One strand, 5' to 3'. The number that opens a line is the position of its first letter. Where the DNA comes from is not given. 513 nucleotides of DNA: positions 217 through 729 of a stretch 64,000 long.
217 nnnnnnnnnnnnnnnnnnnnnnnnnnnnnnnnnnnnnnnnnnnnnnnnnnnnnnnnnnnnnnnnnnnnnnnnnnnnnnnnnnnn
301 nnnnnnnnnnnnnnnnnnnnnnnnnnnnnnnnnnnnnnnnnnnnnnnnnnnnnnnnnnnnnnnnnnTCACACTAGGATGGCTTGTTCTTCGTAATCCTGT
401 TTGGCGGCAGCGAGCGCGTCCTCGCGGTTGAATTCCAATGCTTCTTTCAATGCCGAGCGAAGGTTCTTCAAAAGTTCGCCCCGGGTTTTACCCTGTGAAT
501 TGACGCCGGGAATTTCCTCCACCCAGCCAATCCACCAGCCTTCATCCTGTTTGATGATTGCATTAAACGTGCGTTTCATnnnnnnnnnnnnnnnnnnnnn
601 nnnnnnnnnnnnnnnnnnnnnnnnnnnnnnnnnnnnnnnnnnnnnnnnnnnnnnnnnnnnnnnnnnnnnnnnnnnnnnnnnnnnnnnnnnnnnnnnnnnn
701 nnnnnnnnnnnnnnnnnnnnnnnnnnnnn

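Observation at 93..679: hicBA toxin-antitoxin cassette bracketed by an 83-bp duplication of the trpB 3' end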

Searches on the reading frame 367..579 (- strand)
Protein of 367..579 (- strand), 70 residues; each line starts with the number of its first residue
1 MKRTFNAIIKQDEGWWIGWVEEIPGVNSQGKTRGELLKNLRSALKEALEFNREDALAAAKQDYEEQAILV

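Call 4: search_protein_families(library=pfam, proteins=[window:367-579:-], max_evalue=0.01)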
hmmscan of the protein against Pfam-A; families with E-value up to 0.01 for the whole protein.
window:367-579:- (70 aa): 2 families
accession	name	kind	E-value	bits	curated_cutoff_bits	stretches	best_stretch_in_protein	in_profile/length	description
PF21748.3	UPF0150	-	7.3e-05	23.1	27.3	1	10-46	15-51/64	UPF0150-like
PF24113.1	DUF7387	-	0.0022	18.8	27.9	1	8-45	16-52/85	Family of unknown function (DUF7387)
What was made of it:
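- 367..579 (-): hicB-like antitoxin gene: 70 aa, RNase H-like/UPF0150 fold, no DNA-binding domain. PF21748 at 23 bits, below the cut-off of 27.3 (call 4).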

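Call 8: find_encoding_contigs(protein=window:367-579:-, flank=10000, max_places=10)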
Protein window:367-579:- (70 aa): 12 contigs read that carry it; 9 places shown.
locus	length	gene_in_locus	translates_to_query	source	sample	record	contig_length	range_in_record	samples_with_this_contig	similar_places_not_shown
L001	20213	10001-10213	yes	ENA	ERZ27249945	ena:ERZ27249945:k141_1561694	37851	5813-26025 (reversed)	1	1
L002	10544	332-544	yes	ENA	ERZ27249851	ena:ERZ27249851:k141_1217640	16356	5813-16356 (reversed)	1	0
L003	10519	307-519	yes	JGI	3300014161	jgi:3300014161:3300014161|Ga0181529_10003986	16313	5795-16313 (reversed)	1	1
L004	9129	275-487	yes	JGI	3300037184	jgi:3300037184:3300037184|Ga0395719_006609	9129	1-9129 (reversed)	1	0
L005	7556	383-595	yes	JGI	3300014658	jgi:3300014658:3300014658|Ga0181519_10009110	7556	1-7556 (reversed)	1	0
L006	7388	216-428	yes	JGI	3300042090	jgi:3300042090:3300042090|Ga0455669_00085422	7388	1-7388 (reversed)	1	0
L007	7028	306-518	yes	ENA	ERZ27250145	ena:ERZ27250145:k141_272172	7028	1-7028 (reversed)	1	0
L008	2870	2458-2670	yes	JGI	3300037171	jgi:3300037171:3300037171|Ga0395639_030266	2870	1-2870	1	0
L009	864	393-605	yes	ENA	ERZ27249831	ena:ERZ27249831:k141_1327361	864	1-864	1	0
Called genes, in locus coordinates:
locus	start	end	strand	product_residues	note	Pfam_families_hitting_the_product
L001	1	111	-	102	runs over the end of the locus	-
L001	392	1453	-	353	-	-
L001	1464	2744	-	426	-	PF00589:Phage_integrase (weak)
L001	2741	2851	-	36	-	-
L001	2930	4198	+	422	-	PF04055:Radical_SAM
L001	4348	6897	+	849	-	PF00270:DEAD, PF04851:ResIII, PF22527:DEXQc_Suv3, PF12029:DUF3516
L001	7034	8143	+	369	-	PF12826:HHH_2 (weak), PF14520:HHH_5 (weak), PF02481:DNA_processg_A, PF18306:LDcluster4 (faint), PF01978:TrmB (faint), PF17782:WHD_DprA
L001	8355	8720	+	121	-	-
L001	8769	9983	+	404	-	PF00291:PALP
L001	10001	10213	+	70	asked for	-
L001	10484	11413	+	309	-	PF18780:HNH_repeat, PF01844:HNH, PF14279:HNH_5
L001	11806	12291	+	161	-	PF00072:Response_reg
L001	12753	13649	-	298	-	PF13557:Phenol_MetA_deg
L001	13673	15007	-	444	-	PF00291:PALP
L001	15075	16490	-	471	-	PF02233:PNTB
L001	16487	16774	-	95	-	PF12769:PNTB_4TM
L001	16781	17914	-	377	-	PF05222:AlaDh_PNT_N, PF02826:2-Hacid_dh_C (faint), PF01262:AlaDh_PNT_C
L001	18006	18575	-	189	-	PF18306:LDcluster4, PF03641:Lysine_decarbox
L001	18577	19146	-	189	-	PF03352:Adenine_glyco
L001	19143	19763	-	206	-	PF00697:PRAI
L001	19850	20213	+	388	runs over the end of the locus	PF00266:Aminotran_5, PF01212:Beta_elim_lyase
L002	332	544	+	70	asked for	-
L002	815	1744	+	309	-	PF18780:HNH_repeat, PF01844:HNH, PF14279:HNH_5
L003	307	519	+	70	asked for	-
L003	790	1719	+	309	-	PF18780:HNH_repeat, PF01844:HNH, PF14279:HNH_5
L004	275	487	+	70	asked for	-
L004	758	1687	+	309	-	PF18780:HNH_repeat, PF01844:HNH, PF14279:HNH_5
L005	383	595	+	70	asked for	-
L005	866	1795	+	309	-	PF18780:HNH_repeat, PF01844:HNH, PF14279:HNH_5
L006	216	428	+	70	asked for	-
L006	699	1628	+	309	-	PF18780:HNH_repeat, PF01844:HNH, PF14279:HNH_5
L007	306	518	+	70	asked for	-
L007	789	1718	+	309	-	PF18780:HNH_repeat, PF01844:HNH, PF14279:HNH_5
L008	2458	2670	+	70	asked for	-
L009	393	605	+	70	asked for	-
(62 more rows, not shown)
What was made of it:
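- On Free-standing homing endonuclease (the neighbouring HNH gene): PF01844, PF14279 and PF18780 hits (call 8).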

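Call 19: find_related_loci(query=L001:10484-11413:+, collection=metagenome_contigs, flank=5000)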
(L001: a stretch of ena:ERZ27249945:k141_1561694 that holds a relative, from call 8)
Query L001:10484-11413:+ (309 aa) in metagenome_contigs; peptide patterns used: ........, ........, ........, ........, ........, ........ (x = any residue, [..] = any of these).
269 stretches matched a pattern; 18 encode a relative of the query (tblastn E <= 1e-3); 18 distinct loci.
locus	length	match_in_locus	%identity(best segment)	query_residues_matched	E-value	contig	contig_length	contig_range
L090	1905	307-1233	80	1-309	0e+0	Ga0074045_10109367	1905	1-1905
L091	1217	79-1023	71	1-308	2e-163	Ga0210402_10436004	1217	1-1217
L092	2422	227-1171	70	2-309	2e-154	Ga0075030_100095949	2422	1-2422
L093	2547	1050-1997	68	1-309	3e-152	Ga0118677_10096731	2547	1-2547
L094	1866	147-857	64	1-309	7e-104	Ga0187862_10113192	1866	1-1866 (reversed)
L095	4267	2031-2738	62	1-308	1e-97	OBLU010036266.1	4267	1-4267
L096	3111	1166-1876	62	1-309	3e-98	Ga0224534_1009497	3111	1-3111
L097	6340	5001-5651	39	2-305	1e-43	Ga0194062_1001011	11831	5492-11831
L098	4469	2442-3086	38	2-303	7e-43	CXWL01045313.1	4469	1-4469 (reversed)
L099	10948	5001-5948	72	1-309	6e-154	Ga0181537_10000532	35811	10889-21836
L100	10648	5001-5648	44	1-303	1e-42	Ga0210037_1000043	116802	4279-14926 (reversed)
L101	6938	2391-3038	44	1-303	1e-42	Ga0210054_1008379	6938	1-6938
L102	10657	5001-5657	39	1-301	9e-41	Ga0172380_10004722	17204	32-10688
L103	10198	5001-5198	44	230-301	4e-11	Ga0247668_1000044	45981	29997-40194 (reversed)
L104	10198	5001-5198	44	230-301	4e-11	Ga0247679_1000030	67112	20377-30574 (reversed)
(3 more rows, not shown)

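Call 26: find_homologous_proteins(query=L001:10484-11413:+, max_evalue=0.00001)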
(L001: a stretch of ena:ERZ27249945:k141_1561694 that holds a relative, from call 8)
Query L001:10484-11413:+ (309 aa): 1983 proteins with E <= 0.00001 among 3334 candidates; the best 120 are listed.
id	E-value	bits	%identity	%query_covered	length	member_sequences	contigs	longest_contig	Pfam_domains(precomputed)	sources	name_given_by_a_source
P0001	6.0e-209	711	100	100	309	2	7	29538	PF01844.30,PF18780.7,PF14279.13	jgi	jgi:hypothetical protein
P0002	2.3e-162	558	80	100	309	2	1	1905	PF01844.30,PF18780.7,PF14279.13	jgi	-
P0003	1.7e-161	555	78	100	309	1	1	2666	PF01844.30,PF18780.7,PF14279.13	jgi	jgi:hypothetical protein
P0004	1.8e-154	532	75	100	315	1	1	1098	PF01844.30,PF18780.7,PF14279.13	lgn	-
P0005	1.2e-150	519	73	100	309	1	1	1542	PF01844.30,PF18780.7,PF14279.13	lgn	-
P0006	2.1e-148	512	73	100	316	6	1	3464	PF01844.30,PF18780.7,PF14279.13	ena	-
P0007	4.5e-147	507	73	100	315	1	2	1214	PF01844.30,PF18780.7,PF14279.13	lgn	-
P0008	1.8e-144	499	71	100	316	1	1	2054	PF01844.30,PF18780.7,PF14279.13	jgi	jgi:hypothetical protein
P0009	9.1e-142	490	70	100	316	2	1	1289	PF01844.30,PF18780.7,PF14279.13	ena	-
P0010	1.2e-141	490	70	100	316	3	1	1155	PF01844.30,PF18780.7,PF14279.13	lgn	-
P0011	1.4e-140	486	69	100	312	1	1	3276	PF01844.30,PF18780.7,PF14279.13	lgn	-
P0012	1.2e-138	480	70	99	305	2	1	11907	PF01844.30,PF18780.7,PF14279.13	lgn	-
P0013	2.7e-138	479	70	100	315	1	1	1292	PF01844.30,PF18780.7,PF14279.13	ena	-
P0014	7.6e-137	474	67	99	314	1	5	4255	PF01844.30,PF18780.7,PF14279.13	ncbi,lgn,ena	-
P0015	1.6e-136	473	68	100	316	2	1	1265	PF01844.30,PF18780.7,PF14279.13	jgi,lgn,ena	-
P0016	9.6e-136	470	72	93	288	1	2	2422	PF01844.30,PF18780.7,PF14279.13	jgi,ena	-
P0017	2.2e-135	469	68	100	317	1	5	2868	PF01844.30,PF18780.7,PF14279.13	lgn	-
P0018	5.7e-135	468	68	99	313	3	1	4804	PF01844.30,PF18780.7,PF14279.13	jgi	jgi:hypothetical protein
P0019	2.0e-131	456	66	98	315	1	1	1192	PF01844.30,PF18780.7,PF14279.13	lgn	-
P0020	1.7e-124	433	64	99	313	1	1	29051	PF01844.30,PF18780.7,PF14279.13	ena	-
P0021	3.3e-123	429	67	94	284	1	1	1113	PF01844.30,PF18780.7,PF14279.13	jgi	jgi:hypothetical protein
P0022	3.2e-113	396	60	98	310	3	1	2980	PF01844.30,PF18780.7,PF14279.13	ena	-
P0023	1.6e-101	358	53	99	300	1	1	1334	PF01844.30,PF18780.7,PF14279.13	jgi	jgi:hypothetical protein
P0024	2.0e-95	338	61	83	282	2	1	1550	PF18780.7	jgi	-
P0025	2.3e-91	324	62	78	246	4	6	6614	PF01844.30,PF18780.7,PF14279.13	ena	-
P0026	3.4e-89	317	51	99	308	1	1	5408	PF01844.30,PF18780.7,PF14279.13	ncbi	-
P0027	3.4e-89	317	75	62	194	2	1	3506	PF01844.30,PF18780.7,PF14279.13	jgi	jgi:hypothetical protein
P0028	1.8e-88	315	62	76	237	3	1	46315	PF01844.30,PF18780.7,PF14279.13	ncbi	ncbi:MAG: homing endonuclease associated repeat-containing protein [Phycisphaerales bacterium]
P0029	1.1e-86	309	50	99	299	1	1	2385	PF01844.30,PF18780.7,PF14279.13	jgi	jgi:5-methylcytosine-specific restriction endonuclease McrA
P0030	2.1e-84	302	52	98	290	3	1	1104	PF01844.30,PF18780.7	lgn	-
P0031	4.7e-84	300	39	95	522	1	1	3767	PF01844.30,PF18780.7,PF14279.13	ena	-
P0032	9.6e-84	299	50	100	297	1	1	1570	PF01844.30,PF18780.7,PF14279.13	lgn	-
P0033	8.9e-83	296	51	98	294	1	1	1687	PF01844.30,PF18780.7,PF14279.13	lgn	-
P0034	9.6e-83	296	50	98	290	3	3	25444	PF01844.30,PF18780.7,PF14279.13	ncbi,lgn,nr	ncbi:MAG: HNH endonuclease [Nitrospirae bacterium]|nr:HNH endonuclease [Nitrospirota bacterium]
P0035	1.3e-82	296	51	98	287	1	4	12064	PF01844.30,PF18780.7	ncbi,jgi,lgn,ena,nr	ncbi:MAG TPA: HNH endonuclease [Candidatus Paceibacterota bacterium]|nr:HNH endonuclease [Candidatus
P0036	2.4e-82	295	49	100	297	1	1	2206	PF13395.13,PF01844.30,PF18780.7,PF14279.13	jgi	jgi:hypothetical protein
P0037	3.7e-82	294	49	100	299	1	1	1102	PF01844.30,PF18780.7,PF14279.13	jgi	jgi:hypothetical protein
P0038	6.6e-82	293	50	98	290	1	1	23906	PF01844.30,PF18780.7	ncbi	-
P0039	2.4e-81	291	48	98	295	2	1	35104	PF01844.30,PF18780.7,PF14279.13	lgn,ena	-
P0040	3.0e-81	291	53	98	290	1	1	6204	PF01844.30,PF18780.7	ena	-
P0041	3.1e-81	291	50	98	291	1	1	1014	PF01844.30,PF18780.7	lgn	-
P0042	3.1e-81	291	50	98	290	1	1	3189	PF01844.30,PF18780.7,PF14279.13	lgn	-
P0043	4.8e-81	290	68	60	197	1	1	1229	PF01844.30,PF18780.7,PF14279.13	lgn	-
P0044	6.7e-81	290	48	98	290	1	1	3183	PF01844.30,PF18780.7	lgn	-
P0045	9.6e-81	289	51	98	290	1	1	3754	PF01844.30,PF18780.7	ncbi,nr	ncbi:MAG: HNH endonuclease [Methanobacteriaceae archaeon]|nr:HNH endonuclease [Methanobacteriaceae a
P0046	1.6e-80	289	48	98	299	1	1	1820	PF01844.30,PF18780.7,PF14279.13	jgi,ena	-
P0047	2.0e-80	288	49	98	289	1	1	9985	PF01844.30,PF18780.7,PF14279.13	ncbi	-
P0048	2.5e-80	288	47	99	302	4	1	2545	PF01844.30,PF18780.7,PF14279.13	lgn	-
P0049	3.5e-80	288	48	99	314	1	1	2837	PF01844.30,PF18780.7,PF14279.13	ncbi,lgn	-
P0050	3.6e-80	288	47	98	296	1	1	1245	PF01844.30,PF18780.7,PF14279.13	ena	-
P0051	4.3e-80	287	48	98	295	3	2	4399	PF01844.30,PF18780.7,PF14279.13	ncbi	-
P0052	9.6e-80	286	50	98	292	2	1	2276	PF01844.30,PF18780.7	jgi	jgi:hypothetical protein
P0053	1.5e-79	286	49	98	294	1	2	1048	PF01844.30,PF18780.7,PF14279.13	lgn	-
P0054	3.1e-79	285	50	98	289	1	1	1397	PF01844.30,PF18780.7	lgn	-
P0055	3.7e-79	284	49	98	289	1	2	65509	PF01844.30,PF18780.7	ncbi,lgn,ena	-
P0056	4.6e-79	284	49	98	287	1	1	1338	PF01844.30,PF18780.7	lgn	-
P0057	6.4e-79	283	46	98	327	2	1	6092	PF01844.30,PF18780.7,PF14279.13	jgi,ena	-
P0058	1.2e-78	283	47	99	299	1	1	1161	PF01844.30,PF18780.7,PF14279.13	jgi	jgi:hypothetical protein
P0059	1.4e-78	282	48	98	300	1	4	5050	PF01844.30,PF18780.7,PF14279.13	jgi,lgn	jgi:hypothetical protein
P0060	1.6e-78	282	48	98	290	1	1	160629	PF01844.30,PF18780.7,PF14279.13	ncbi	-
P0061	1.7e-78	282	49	98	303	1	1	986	PF01844.30,PF18780.7,PF14279.13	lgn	-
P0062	1.8e-78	282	47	98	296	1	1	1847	PF01844.30,PF18780.7,PF14279.13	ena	-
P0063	1.9e-78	282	50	98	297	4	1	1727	PF01844.30,PF18780.7,PF14279.13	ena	-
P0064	2.7e-78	281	48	98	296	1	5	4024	PF01844.30,PF18780.7,PF14279.13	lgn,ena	-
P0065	3.9e-78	281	39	94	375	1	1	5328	PF01844.30,PF18780.7,PF14279.13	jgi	jgi:hypothetical protein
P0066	4.5e-78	281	48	98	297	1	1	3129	PF01844.30,PF18780.7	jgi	jgi:hypothetical protein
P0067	5.5e-78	280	46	98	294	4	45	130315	PF01844.30,PF18780.7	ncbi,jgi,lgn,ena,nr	ncbi:MAG TPA: HNH endonuclease [Smithella sp.]|jgi:hypothetical protein|nr:HNH endonuclease [Smithel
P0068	6.4e-78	280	50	98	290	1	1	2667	PF01844.30,PF18780.7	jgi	jgi:5-methylcytosine-specific restriction endonuclease McrA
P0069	7.9e-78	280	48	98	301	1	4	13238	PF01844.30,PF18780.7,PF14279.13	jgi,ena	-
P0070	8.6e-78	280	46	98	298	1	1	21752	PF01844.30,PF18780.7,PF14279.13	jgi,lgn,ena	-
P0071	1.2e-77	279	49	98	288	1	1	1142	PF01844.30,PF18780.7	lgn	-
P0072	1.3e-77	279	50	98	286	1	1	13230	PF01844.30,PF18780.7,PF14279.13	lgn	-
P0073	1.4e-77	279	47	99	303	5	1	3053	PF01844.30,PF18780.7,PF14279.13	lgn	-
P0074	4.0e-77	278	48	98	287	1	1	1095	PF01844.30,PF18780.7,PF14279.13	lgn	-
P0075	5.3e-77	277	47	99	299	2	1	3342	PF01844.30,PF18780.7,PF14279.13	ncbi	-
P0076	5.7e-77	277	48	99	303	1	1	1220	PF01844.30,PF18780.7,PF14279.13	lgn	-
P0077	6.9e-77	277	47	99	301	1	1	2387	PF01844.30,PF18780.7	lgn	-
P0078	8.2e-77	277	42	93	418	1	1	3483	PF01844.30,PF18780.7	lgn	-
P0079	1.0e-76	276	46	98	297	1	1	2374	PF01844.30,PF18780.7,PF14279.13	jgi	-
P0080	1.1e-76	276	46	98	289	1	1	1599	PF01844.30,PF18780.7,PF14279.13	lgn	-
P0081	1.1e-76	276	46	99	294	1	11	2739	PF01844.30,PF18780.7,PF14279.13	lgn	-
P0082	1.2e-76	276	47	98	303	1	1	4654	PF01844.30,PF18780.7,PF14279.13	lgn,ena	-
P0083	2.5e-76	275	48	98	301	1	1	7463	PF01844.30,PF18780.7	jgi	-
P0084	3.5e-76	275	45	98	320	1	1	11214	PF01844.30,PF18780.7,PF14279.13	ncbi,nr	ncbi:MAG: HNH endonuclease [Candidatus Brocadiaceae bacterium]|nr:HNH endonuclease [Candidatus Broca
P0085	3.5e-76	275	46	98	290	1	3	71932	PF01844.30,PF18780.7,PF14279.13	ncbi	-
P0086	3.8e-76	274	45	98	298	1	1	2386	PF01844.30,PF18780.7,PF14279.13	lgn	-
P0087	4.2e-76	274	47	98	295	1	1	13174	PF01844.30,PF18780.7,PF14279.13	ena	-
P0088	5.2e-76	274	47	98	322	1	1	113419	PF01844.30,PF18780.7,PF14279.13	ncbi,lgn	ncbi:MAG: homing endonuclease associated repeat-containing protein [Thermodesulfobacteriota bacteriu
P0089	6.4e-76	274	47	98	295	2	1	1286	PF01844.30,PF18780.7,PF14279.13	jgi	jgi:hypothetical protein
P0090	8.1e-76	273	47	99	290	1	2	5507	PF01844.30,PF18780.7,PF14279.13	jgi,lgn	jgi:hypothetical protein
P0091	1.0e-75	273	51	75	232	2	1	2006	PF01844.30,PF18780.7,PF14279.13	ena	-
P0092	1.9e-75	272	47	98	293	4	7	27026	PF01844.30,PF18780.7,PF14279.13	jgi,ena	-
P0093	2.2e-75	272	44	100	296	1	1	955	PF01844.30,PF18780.7,PF14279.13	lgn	-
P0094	3.1e-75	271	48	99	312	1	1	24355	PF01844.30,PF18780.7,PF14279.13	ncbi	-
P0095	3.3e-75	271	47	98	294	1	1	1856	PF01844.30,PF18780.7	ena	-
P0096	4.0e-75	271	45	98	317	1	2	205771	PF01844.30,PF18780.7,PF14279.13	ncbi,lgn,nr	ncbi:MAG: HNH endonuclease [Ignavibacteriae bacterium]|nr:HNH endonuclease [Ignavibacteriota bacteri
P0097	4.3e-75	271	45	98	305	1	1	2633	PF01844.30,PF18780.7,PF14279.13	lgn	-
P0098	6.6e-75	270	45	98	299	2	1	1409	PF01844.30,PF18780.7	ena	-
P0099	7.4e-75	270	48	93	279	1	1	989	PF18780.7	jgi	-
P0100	8.4e-75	270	46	98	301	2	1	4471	PF01844.30,PF18780.7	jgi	jgi:5-methylcytosine-specific restriction endonuclease McrA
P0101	1.2e-74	270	47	94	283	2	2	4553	PF01844.30,PF18780.7,PF14279.13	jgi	jgi:hypothetical protein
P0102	1.2e-74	269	46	98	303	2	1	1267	PF01844.30,PF18780.7,PF14279.13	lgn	-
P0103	1.7e-74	269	45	98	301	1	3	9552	PF01844.30,PF18780.7,PF14279.13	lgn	-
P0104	2.0e-74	269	45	98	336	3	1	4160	PF01844.30,PF18780.7,PF14279.13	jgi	-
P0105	2.1e-74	269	47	98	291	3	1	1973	PF01844.30,PF18780.7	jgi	-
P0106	3.0e-74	268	42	95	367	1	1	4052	PF01844.30,PF18780.7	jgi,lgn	-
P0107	4.5e-74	268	47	98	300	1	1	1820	PF01844.30,PF18780.7,PF14279.13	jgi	jgi:5-methylcytosine-specific restriction endonuclease McrA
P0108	6.5e-74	267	46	98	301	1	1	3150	PF01844.30,PF18780.7,PF14279.13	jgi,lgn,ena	-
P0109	6.6e-74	267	45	98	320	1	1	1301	PF01844.30,PF18780.7,PF14279.13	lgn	-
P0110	9.3e-74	267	44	98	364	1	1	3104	PF01844.30,PF18780.7,PF14279.13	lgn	-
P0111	1.3e-73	266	44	98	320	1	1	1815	PF01844.30,PF18780.7,PF14279.13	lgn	-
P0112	1.6e-73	266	47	98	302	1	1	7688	PF01844.30,PF18780.7,PF14279.13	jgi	-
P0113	1.9e-73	266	46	100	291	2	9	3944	PF01844.30,PF18780.7,PF14279.13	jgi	jgi:hypothetical protein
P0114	2.1e-73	265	50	94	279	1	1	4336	PF18780.7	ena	-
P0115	2.1e-73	265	45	98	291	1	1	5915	PF01844.30,PF18780.7,PF14279.13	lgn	-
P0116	2.5e-73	265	45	98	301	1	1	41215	PF01844.30,PF18780.7,PF14279.13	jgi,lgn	jgi:hypothetical protein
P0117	2.7e-73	265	47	98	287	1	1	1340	PF01844.30,PF18780.7,PF14279.13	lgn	-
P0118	4.2e-73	264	46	98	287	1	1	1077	PF01844.30,PF18780.7,PF14279.13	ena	-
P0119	4.8e-73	264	45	97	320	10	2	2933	PF01844.30,PF18780.7,PF14279.13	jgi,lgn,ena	-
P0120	4.9e-73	264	46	98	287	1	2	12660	PF01844.30,PF18780.7,PF14279.13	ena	-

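Call 27: find_encoding_contigs(protein=P0001, flank=3000, max_places=10)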
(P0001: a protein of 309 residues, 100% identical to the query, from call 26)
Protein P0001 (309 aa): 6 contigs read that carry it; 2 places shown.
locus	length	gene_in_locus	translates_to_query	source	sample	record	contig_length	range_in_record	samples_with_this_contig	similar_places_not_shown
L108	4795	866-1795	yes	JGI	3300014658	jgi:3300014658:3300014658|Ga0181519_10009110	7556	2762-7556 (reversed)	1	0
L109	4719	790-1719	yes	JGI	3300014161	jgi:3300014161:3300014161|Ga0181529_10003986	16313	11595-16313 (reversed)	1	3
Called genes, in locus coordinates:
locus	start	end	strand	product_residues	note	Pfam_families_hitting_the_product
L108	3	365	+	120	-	?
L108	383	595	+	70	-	-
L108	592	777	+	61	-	PF07927:HicA_toxin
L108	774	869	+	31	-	-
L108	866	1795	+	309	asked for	PF18780:HNH_repeat, PF01844:HNH, PF14279:HNH_5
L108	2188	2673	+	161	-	PF00072:Response_reg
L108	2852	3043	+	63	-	-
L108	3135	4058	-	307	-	PF13557:Phenol_MetA_deg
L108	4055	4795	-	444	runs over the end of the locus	PF00291:PALP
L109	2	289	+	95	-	?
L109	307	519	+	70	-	-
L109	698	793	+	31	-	-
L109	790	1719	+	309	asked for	PF18780:HNH_repeat, PF01844:HNH, PF14279:HNH_5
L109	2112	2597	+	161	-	PF00072:Response_reg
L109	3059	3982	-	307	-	PF13557:Phenol_MetA_deg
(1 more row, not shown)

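Call 28: find_encoding_contigs(protein=P0012, flank=4000, max_places=4)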
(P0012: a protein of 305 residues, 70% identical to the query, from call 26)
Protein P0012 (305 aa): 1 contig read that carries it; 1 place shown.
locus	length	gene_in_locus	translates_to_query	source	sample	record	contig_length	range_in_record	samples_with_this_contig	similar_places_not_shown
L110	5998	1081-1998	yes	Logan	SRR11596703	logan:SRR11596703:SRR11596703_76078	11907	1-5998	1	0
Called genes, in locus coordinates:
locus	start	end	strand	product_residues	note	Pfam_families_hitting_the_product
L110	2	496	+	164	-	?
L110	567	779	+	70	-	PF01954:AF2212-like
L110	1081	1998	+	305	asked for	PF18780:HNH_repeat, PF01844:HNH, PF14279:HNH_5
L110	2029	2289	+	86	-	PF14255:Zn_ribbon_21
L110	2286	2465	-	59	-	-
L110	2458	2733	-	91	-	PF05016:ParE_toxin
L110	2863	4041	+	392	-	PF00756:Esterase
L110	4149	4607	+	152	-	-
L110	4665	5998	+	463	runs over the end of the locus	PF01078:Mg_chelatase (faint), PF00158:Sigma54_activat, PF14532:Sigma54_activ_2, PF07728:AAA_5, PF25601:AAA_lid_14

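Call 29: find_encoding_contigs(protein=P0020, flank=4000, max_places=4)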
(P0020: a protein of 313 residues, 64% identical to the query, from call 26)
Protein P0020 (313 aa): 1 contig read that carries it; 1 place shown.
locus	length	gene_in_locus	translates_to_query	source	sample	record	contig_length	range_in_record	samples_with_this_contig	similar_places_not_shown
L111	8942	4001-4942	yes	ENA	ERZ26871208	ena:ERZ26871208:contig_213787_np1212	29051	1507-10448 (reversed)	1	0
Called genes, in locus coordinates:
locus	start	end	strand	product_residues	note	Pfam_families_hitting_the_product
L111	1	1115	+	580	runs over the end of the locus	PF26514:DUF8173, PF06271:RDD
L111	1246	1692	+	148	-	PF13384:HTH_23, PF13551:HTH_29 (weak), PF13565:HTH_32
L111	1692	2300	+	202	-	PF13358:DDE_3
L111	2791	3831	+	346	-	-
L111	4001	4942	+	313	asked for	PF18780:HNH_repeat, PF01844:HNH, PF14279:HNH_5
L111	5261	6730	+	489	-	PF00450:Peptidase_S10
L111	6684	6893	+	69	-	-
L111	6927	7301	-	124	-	PF00903:Glyoxalase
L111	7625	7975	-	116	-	-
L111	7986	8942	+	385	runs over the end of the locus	PF01609:DDE_Tnp_1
